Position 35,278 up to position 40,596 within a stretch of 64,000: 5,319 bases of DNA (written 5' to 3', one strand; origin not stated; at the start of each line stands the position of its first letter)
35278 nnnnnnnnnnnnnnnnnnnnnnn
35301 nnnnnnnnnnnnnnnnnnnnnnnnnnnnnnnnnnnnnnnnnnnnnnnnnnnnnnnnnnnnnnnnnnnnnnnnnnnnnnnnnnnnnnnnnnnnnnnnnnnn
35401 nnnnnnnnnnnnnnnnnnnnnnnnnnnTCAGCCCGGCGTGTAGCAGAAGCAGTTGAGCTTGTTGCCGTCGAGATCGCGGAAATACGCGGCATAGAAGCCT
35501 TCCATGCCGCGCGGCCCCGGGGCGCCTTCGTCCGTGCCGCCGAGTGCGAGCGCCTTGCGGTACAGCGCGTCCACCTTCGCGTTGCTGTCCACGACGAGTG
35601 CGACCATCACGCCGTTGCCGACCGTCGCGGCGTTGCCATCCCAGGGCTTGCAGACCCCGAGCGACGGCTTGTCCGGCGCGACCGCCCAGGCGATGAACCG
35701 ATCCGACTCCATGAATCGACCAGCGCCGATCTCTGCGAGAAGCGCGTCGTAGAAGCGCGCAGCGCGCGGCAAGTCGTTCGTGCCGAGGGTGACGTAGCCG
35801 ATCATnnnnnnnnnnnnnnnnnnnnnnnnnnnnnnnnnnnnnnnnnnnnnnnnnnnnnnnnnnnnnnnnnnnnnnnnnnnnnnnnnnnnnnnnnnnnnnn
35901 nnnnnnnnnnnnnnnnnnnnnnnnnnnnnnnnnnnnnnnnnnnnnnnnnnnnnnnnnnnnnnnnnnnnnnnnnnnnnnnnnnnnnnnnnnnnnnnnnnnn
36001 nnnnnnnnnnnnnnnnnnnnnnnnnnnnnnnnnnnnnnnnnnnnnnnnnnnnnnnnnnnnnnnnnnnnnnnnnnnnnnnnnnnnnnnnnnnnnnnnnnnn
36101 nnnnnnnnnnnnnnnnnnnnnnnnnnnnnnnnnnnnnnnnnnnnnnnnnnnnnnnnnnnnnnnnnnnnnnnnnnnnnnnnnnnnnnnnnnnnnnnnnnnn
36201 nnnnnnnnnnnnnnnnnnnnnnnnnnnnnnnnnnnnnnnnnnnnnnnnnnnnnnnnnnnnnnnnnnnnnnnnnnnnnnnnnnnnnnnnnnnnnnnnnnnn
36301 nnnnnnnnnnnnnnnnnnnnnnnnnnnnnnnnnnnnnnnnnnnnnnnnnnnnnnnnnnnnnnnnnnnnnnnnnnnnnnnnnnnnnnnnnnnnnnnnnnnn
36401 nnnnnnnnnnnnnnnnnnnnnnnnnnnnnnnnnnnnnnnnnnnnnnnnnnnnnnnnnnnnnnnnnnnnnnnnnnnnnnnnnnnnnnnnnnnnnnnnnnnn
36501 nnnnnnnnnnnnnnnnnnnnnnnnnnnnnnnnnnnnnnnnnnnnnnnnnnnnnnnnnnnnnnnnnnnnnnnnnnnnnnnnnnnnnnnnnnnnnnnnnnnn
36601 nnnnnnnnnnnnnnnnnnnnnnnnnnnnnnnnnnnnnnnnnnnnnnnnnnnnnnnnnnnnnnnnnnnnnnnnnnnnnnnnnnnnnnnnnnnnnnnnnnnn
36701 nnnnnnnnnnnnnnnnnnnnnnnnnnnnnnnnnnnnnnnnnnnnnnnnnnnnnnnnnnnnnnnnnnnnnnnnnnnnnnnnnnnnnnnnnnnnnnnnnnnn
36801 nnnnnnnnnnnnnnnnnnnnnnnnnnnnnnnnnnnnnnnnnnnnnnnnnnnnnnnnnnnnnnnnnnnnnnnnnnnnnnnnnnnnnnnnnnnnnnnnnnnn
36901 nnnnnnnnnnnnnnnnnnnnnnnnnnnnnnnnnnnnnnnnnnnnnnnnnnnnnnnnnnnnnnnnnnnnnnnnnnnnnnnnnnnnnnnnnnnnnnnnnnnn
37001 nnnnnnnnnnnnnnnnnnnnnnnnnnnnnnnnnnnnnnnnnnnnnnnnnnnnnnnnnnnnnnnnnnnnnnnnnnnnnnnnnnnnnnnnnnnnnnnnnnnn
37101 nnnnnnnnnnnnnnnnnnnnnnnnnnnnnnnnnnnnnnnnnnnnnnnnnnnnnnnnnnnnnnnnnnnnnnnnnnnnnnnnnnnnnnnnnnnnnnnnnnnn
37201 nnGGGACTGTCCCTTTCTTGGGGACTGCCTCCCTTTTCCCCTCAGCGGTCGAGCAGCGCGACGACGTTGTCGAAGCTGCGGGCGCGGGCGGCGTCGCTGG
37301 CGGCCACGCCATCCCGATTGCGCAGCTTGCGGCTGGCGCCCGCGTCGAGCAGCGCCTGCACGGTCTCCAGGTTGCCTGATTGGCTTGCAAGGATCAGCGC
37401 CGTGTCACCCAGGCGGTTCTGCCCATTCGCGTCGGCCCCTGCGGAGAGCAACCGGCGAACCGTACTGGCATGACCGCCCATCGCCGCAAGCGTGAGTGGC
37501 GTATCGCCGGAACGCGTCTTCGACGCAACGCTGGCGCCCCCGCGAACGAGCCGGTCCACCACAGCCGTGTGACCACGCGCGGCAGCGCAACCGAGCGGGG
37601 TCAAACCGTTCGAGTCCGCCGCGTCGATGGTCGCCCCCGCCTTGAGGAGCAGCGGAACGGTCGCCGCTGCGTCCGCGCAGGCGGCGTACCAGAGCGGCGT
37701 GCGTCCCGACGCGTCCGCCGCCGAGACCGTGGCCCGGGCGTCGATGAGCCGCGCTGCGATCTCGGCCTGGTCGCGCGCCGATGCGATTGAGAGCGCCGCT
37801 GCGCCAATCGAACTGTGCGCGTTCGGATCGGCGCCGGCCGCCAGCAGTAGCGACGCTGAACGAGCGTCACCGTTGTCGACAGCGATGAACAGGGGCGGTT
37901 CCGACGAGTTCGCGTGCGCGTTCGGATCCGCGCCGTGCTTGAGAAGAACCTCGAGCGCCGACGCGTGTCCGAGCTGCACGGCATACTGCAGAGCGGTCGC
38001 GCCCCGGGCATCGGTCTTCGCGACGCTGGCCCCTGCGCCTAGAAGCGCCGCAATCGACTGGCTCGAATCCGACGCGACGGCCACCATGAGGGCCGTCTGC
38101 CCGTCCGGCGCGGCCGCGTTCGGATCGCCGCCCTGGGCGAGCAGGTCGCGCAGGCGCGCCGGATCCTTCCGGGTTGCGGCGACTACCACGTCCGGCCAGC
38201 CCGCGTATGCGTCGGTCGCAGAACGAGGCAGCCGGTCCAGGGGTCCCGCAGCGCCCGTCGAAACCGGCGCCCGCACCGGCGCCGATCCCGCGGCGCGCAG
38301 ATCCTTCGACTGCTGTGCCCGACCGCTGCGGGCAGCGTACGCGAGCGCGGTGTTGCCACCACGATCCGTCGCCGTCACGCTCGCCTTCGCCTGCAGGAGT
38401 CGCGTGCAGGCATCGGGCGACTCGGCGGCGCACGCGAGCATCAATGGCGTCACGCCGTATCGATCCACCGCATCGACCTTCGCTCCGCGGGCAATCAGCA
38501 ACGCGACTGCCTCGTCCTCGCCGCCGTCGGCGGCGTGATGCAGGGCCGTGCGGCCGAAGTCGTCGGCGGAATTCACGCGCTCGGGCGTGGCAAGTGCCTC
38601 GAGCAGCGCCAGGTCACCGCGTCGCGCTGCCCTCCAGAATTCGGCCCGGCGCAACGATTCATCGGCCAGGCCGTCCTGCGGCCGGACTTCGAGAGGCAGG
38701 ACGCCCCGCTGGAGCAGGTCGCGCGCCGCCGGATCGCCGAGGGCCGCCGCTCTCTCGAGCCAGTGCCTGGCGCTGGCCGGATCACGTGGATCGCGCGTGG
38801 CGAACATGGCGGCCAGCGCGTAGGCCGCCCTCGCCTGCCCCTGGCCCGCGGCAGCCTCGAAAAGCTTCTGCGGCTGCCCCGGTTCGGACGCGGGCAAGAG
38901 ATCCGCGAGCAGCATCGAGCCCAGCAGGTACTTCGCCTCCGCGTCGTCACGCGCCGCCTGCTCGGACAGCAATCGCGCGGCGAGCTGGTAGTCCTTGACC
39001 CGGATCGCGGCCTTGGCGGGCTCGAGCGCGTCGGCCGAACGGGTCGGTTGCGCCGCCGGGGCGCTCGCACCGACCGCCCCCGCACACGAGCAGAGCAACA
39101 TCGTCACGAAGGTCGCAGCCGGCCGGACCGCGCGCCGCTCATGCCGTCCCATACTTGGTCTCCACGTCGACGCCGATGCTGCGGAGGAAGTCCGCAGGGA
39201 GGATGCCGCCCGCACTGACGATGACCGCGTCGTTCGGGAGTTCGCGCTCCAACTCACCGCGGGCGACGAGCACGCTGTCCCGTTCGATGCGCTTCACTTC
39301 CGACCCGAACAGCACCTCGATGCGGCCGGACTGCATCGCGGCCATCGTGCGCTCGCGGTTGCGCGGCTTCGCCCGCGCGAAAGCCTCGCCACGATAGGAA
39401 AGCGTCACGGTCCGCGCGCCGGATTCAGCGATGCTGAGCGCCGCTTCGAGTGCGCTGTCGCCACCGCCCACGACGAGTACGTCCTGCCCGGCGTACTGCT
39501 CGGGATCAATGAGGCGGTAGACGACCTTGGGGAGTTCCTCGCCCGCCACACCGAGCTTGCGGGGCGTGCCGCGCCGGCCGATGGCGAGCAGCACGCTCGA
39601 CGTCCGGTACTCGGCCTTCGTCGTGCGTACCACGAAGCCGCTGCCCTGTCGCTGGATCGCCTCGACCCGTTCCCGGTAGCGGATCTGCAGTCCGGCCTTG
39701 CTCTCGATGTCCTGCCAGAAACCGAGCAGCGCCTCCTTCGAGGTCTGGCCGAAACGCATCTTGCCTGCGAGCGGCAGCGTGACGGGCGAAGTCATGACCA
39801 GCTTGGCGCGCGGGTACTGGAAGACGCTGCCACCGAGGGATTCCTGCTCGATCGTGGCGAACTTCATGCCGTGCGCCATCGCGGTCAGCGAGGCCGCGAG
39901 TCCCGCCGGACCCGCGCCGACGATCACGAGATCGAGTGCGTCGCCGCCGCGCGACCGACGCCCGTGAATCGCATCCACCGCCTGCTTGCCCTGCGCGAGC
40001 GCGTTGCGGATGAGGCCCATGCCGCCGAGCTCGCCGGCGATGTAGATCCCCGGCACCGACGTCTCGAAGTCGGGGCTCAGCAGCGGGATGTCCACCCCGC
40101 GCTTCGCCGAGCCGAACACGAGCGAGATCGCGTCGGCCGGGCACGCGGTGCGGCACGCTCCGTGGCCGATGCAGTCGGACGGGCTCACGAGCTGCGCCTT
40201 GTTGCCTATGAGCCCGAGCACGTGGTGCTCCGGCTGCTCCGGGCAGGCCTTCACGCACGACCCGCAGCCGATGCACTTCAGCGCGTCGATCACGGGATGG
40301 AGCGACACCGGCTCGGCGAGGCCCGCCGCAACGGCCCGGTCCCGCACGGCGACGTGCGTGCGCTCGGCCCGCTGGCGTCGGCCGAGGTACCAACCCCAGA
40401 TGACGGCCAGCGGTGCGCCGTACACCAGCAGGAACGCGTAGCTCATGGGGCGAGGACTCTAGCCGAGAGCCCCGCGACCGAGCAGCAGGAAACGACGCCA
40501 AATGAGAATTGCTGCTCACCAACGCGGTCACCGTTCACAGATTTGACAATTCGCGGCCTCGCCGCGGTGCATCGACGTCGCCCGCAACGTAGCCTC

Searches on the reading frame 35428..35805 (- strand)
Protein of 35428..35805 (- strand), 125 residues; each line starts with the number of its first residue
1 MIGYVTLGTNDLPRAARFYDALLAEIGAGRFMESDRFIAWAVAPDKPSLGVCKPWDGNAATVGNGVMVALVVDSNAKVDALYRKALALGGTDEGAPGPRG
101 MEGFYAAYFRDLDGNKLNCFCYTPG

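Call 46: search_protein_families(library=pfam, proteins=[window:35428-35805:-], max_evalue=0.001)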
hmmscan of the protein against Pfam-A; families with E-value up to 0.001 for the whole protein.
window:35428-35805:- (125 aa): 2 families
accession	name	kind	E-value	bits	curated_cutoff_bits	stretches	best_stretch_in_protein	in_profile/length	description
PF00903.31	Glyoxalase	-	1.1e-07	32.7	20.6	1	2-117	2-119/121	Glyoxalase/Bleomycin resistance protein/Dioxygenase superfamily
PF18029.7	Glyoxalase_6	-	0.00025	22.1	23.6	1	5-117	2-103/106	Glyoxalase-like domain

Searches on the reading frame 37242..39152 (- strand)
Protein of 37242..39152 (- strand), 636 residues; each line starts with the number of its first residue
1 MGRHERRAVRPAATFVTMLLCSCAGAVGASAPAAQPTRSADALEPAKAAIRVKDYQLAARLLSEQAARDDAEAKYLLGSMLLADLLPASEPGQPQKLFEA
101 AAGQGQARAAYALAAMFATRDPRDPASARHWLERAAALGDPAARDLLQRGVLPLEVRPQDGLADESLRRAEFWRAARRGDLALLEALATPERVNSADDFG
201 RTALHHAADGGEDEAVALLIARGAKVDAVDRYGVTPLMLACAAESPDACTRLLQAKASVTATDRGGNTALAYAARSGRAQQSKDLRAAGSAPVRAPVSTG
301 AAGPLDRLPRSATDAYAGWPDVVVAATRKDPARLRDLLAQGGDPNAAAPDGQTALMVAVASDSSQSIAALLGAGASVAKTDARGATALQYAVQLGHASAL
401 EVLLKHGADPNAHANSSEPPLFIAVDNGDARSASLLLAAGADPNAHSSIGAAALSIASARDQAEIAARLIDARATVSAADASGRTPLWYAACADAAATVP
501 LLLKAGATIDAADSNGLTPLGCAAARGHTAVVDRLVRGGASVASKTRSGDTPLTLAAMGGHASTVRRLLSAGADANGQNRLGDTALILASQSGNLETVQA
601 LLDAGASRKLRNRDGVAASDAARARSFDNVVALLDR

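Call 46: search_protein_families(library=pfam, proteins=[window:37242-39152:-], max_evalue=0.001)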
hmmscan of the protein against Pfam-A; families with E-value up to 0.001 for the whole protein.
window:37242-39152:- (636 aa): 7 families
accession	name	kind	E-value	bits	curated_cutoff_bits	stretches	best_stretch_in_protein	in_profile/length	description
PF12796.13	Ank_2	-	4.6e-74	245.5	27.3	6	522-607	3-85/90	Ankyrin repeats (3 copies)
PF00023.36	Ank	-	7.7e-55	180.2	21.1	5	384-412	2-30/33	Ankyrin repeat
PF13637.12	Ank_4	-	2.5e-45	151.9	22.7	4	554-602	2-50/50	Ankyrin repeats (many copies)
PF13606.12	Ank_3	-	3.4e-36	119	22.3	0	384-412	2-30/30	Ankyrin repeat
PF13857.12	Ank_5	-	8e-32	109.4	27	2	219-273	1-56/56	Ankyrin repeats (many copies)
PF24521.3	Ank_KRIT1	-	2e-08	34.5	80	0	519-627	21-130/149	KRIT1 ankyrin-repeats domain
PF08238.18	Sel1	-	0.0002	22.3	30.7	1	107-140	1-36/36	Sel1 repeat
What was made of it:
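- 37242..39152 (-): Secreted ankyrin/Sel1-repeat protein (636 aa), conserved beside the cluster. Pfam Ank_2 4.6e-74 (call 46).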

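Call 80: search_protein_families(library=ncbifam, proteins=[window:37242-39152:-], max_evalue=0.001)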
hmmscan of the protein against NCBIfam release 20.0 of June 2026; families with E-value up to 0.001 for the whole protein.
window:37242-39152:- (636 aa): 9 families
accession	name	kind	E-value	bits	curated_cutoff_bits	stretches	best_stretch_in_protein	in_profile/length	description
NF041931.2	MzaA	equivalog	1.2e-42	146.7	800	7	206-293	8-95/726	MZA anti-phage system associated sigma-70 family RNA polymerase sigma factor MzaA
NF043029.1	T4SS_AnkY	equivalog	6.7e-41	140.3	600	5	162-275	421-533/543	Dot/Icm T4SS effector AnkY/LegA9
NF043023.1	T4SS_AnkH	equivalog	4.5e-37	127.9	600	4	334-422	15-103/467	Dot/Icm T4SS effector AnkH/LegA3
NF043022.1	T4SS_AnkG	equivalog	1.6e-32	112.8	500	3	173-276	335-446/455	Dot/Icm T4SS effector AnkG/AnkZ/LegA7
NF043028.1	T4SS_AnkX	equivalog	1.2e-22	80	1400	1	386-553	550-723/938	Dot/Icm T4SS effector AnkN/AnkX/LegA8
NF043019.1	T4SS_AnkC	equivalog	2.9e-12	46.2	450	1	509-608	120-227/459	Dot/Icm T4SS effector AnkC/LegA12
NF043024.1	T4SS_AnkI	equivalog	1.4e-10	40.5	550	0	505-561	230-287/439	Dot/Icm T4SS effector AnkI/LegAS4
TIGR00870.1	trp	subfamily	2.6e-10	39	498.75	0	582-607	131-156/747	transient-receptor-potential calcium channel protein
NF043021.1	T4SS_AnkF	equivalog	6e-10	38.1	1000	0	170-278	587-678/917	Dot/Icm T4SS effector AnkF/LegA14/Ceg31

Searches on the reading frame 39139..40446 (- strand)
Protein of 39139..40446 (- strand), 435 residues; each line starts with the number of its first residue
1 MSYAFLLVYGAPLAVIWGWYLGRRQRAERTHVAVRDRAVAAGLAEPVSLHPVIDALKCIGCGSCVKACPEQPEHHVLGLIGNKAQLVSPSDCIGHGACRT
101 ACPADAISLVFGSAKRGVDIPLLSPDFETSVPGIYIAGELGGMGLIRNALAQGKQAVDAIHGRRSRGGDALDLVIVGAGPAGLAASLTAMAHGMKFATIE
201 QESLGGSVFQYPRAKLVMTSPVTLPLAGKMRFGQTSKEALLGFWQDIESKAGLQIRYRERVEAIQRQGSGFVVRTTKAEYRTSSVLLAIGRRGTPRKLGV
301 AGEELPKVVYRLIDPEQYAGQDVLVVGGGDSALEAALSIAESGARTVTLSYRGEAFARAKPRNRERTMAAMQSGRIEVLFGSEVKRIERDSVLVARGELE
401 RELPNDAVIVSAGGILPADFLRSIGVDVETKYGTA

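Call 46: search_protein_families(library=pfam, proteins=[window:39139-40446:-], max_evalue=0.001)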
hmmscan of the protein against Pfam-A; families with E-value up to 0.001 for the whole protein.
window:39139-40446:- (435 aa): 25 families
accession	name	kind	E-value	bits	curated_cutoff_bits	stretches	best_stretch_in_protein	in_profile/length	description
PF13738.12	Pyr_redox_3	-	2.2e-43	149.1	30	1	174-428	1-281/305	Pyridine nucleotide-disulphide oxidoreductase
PF07992.20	Pyr_redox_2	-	4.4e-27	95.7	26.1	1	172-428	2-251/291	Pyridine nucleotide-disulphide oxidoreductase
PF12797.12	Fer4_2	-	1.4e-12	47.1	24.5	2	50-70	2-22/22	4Fe-4S binding domain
PF03486.20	HI0933_like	-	3.4e-11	43.5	50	0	172-203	2-33/244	HI0933-like protein Rossmann domain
PF13237.11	Fer4_10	-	4.1e-11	43.1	25.5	1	50-103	1-53/53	4Fe-4S dicluster domain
PF00037.32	Fer4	-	9e-11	41.6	21.1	1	51-70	1-20/24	4Fe-4S binding domain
PF00070.33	Pyr_redox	-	2.1e-09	38.2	22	1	323-392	2-71/82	Pyridine nucleotide-disulphide oxidoreductase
PF00890.30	FAD_binding_2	-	5.9e-09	36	20.4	1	172-204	1-33/414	FAD binding domain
PF14697.11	Fer4_21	-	7.1e-09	36.1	35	1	52-109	2-59/59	4Fe-4S dicluster domain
PF12831.13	FAD_oxidored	-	1.2e-08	35.2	27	1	172-207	1-37/416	FAD dependent oxidoreductase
PF12837.12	Fer4_6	-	7.5e-08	32.4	25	1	51-71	2-22/24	4Fe-4S binding domain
PF01946.23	Thi4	-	9.2e-08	32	26.2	0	171-207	18-56/235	Thi4 family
PF12838.12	Fer4_7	-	1.7e-07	32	27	1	57-106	1-52/52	4Fe-4S dicluster domain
PF13187.11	Fer4_9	-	1.2e-06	28.9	27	1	57-107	1-52/52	4Fe-4S dicluster domain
PF01134.28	GIDA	-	2.8e-06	27.1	22.1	0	322-357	1-36/391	Glucose inhibited division protein A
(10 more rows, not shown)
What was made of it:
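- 39139..40446 (-): Membrane-anchored flavoprotein (435 aa), divergently transcribed: N-terminal TM helix, PsaC-like 2x[4Fe-4S] domain, TrxR-type ferredoxin-NADP reductase/YpdA-like FAD/NAD(P) domain. Pfam Pyr_redox_3 2e-43 and Fer4 families (call 46).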

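Call 80: search_protein_families(library=ncbifam, proteins=[window:39139-40446:-], max_evalue=0.001)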
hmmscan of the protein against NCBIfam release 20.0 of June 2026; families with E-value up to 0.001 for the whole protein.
window:39139-40446:- (435 aa): 111 families (the best 25 are shown)
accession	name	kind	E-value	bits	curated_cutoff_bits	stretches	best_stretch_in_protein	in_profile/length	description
TIGR04018.1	Bthiol_YpdA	hypoth_equivalog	7.4e-49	166.3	339.9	1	172-431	1-264/316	YpdA family putative bacillithiol disulfide reductase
TIGR01292.1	TRX_reduct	equivalog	1.3e-22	80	343.45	1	172-394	2-209/300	thioredoxin-disulfide reductase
TIGR03143.1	AhpF_homolog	hypoth_equivalog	5.6e-18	64.8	687.65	1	171-393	5-211/555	putative alkyl hydroperoxide reductase F subunit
TIGR01350.1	lipoamide_DH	equivalog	1.4e-14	53.7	408.8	1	171-207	2-38/461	dihydrolipoyl dehydrogenase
TIGR03140.1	AhpF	equivalog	7.2e-14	51.2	502.9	1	130-346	170-378/515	alkyl hydroperoxide reductase subunit F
NF040505.1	ArsO_flavin_mono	equivalog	1.4e-12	47.8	425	1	172-341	2-181/346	ArsO family NAD(P)H-dependent flavin-containing monooxygenase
NF004776.0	PRK06116.1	equivalog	6.3e-11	41.9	480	1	171-207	5-41/450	glutathione-disulfide reductase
NF040864.1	HgcB_ferredoxin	equivalog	9e-11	41.5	99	1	54-110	12-64/93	mercury methylation ferredoxin HgcB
NF009410.0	PRK12771.1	subfamily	1.2e-10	40.6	516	2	57-111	513-564/566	NAD(P)-binding protein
TIGR02053.1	MerA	equivalog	2.2e-10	40.1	454.45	0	321-428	168-282/465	mercury(II) reductase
NF040770.1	hetero_SS_HdrA2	exception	4.5e-10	38.3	1100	1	39-110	560-626/777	CoB-CoM heterodisulfide reductase HdrA2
TIGR01424.1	gluta_reduc_2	equivalog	1.4e-09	37.1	606.05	1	172-417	4-264/446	glutathione-disulfide reductase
NF041087.1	bile_acid_BaiCD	equivalog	1.4e-09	36.6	825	1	173-413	383-596/642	bile acid Fe-S flavoenzyme BaiCD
NF041853.1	hythiocyan_redase_MerA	equivalog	2e-09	36.8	650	0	245-293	209-256/440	hypothiocyanous acid reductase MerA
TIGR00275.1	TIGR00275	subfamily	3.4e-09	36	183.8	1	238-296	106-164/401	aminoacetone oxidase family FAD-binding enzyme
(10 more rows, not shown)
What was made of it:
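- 39139..40446 (-): NCBIfam YpdA 7e-49, below its cut-off (call 80).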

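Call 81: search_solved_structures(query=window:39139-40446:-, max_evalue=0.00001)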
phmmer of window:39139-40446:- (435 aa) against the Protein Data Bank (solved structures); distinct sequences matched with E-value up to 0.00001: 72 (the best 60 are shown).
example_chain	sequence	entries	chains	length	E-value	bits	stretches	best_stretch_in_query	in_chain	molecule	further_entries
7a76_A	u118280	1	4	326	1.6e-29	106.4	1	173-433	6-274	THIOREDOXIN REDUCTASE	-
7a7b_A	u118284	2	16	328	1e-27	100.4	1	172-435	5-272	YpdA family putative bacillithiol disulfide reductase Bdr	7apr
2zbw_A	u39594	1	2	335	4.4e-20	75.3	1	168-428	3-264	Thioredoxin reductase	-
3f8p_A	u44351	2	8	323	4.2e-16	62.1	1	166-431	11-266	Thioredoxin reductase (TrxB-3)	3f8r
3f8d_A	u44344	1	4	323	6e-16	61.6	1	166-431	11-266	Thioredoxin reductase (TrxB-3)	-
7jyp_A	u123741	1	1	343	3.8e-14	55.7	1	162-428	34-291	Thioredoxin reductase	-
5uwy_A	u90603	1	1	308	1.9e-13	53.4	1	171-401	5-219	Thioredoxin reductase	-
5uth_A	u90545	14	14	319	5.2e-13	51.9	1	164-392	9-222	Thioredoxin reductase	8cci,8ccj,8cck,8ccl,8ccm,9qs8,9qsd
3ab1_A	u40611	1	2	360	1.3e-12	50.6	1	160-399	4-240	Ferredoxin--NADP reductase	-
5ygq_A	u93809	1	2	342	2.2e-12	49.9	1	171-390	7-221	Ferredoxin--NADP reductase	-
8c16_A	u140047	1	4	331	7.1e-11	44.9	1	170-429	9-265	Ferredoxin--NADP reductase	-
6gas_A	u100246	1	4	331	7.2e-11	44.9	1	170-429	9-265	Ferredoxin--NADP reductase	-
2q7v_A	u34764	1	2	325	8.3e-11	44.7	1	171-392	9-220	Thioredoxin reductase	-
3lzw_A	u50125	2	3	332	1.6e-10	43.7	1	171-430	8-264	Ferredoxin--NADP reductase 2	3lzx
6gar_A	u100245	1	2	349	1.7e-10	43.6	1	170-389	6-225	Ferredoxin--NADP reductase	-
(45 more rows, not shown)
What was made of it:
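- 39139..40446 (-): PDB relatives are YpdA/Bdr and TrxR-like FNRs (call 81).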
